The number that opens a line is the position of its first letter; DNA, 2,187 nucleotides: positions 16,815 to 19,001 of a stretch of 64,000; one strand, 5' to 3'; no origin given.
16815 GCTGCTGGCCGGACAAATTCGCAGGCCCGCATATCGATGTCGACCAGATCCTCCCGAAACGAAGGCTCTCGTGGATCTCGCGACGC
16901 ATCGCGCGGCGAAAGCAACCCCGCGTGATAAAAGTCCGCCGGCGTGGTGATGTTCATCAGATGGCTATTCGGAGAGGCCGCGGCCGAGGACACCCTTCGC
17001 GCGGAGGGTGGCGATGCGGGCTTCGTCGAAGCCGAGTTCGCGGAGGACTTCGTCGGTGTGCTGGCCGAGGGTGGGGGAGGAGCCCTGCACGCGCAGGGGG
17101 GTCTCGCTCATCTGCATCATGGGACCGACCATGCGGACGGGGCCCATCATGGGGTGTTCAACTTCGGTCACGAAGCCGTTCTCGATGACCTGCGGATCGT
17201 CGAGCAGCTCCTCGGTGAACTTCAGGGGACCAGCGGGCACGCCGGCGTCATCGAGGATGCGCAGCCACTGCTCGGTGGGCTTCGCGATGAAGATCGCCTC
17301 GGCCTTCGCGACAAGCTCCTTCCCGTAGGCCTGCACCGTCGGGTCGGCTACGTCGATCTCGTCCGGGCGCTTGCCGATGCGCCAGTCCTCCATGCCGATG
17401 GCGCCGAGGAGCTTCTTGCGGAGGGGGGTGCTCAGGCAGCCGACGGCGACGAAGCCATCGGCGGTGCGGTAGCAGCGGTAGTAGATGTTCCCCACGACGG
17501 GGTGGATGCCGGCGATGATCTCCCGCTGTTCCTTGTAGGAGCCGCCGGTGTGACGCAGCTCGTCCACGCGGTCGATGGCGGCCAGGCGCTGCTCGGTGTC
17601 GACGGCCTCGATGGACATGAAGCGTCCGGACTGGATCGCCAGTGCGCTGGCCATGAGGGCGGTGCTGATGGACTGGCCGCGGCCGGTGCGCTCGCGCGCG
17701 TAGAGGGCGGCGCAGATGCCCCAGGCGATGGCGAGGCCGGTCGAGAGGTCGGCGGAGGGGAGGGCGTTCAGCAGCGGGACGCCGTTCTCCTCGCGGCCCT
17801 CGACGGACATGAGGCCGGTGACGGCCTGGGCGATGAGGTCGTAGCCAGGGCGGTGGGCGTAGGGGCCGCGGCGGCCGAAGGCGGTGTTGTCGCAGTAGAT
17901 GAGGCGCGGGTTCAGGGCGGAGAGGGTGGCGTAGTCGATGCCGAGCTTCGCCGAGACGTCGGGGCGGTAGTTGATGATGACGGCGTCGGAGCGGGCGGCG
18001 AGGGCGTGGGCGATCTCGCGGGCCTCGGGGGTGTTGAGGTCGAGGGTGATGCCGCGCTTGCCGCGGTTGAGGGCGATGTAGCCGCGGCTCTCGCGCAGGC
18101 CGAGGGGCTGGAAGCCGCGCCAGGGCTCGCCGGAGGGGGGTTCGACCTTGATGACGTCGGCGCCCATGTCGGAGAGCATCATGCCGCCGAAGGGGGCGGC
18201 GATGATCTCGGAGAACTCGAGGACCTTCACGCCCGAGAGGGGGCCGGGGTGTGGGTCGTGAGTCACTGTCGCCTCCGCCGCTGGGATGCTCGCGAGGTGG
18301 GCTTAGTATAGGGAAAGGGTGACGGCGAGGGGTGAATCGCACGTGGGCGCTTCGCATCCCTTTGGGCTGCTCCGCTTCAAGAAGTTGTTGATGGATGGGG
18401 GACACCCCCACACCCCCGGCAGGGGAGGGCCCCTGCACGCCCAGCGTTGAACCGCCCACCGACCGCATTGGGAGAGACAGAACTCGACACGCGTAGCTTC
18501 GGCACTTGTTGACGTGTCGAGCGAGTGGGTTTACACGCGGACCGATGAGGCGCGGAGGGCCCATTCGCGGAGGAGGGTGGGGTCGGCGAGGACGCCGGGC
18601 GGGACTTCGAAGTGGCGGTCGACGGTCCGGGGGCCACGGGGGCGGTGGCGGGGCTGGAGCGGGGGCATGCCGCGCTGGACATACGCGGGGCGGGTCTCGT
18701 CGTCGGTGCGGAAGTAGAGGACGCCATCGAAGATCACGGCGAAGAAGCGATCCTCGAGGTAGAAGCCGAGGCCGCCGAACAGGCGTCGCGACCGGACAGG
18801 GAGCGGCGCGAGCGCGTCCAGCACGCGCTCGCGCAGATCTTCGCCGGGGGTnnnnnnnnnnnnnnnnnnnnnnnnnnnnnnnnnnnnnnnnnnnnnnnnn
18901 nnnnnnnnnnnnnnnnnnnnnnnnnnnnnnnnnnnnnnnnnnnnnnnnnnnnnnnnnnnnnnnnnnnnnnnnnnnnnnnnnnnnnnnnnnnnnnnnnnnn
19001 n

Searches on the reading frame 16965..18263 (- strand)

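Call 26: search_protein_families(library=pfam, proteins=[window:16965-18263:-], max_evalue=0.0001)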
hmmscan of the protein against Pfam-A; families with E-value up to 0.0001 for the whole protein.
window:16965-18263:- (432 aa): 1 family
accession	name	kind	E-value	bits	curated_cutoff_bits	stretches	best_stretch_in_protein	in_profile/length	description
PF02515.22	CoA_transf_3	-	4.2e-107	358.9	23.3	1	9-403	1-366/366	CoA-transferase family III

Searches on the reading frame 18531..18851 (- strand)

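Call 26: search_protein_families(library=pfam, proteins=[window:18531-18851:-], max_evalue=0.0001)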
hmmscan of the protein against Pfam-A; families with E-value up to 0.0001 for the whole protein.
window:18531-18851:- (106 aa): 1 family
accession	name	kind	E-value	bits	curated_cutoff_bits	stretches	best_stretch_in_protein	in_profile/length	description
PF04993.18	TfoX_N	-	1.4e-21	76.8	30.1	1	18-101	8-87/91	TfoX N-terminal domain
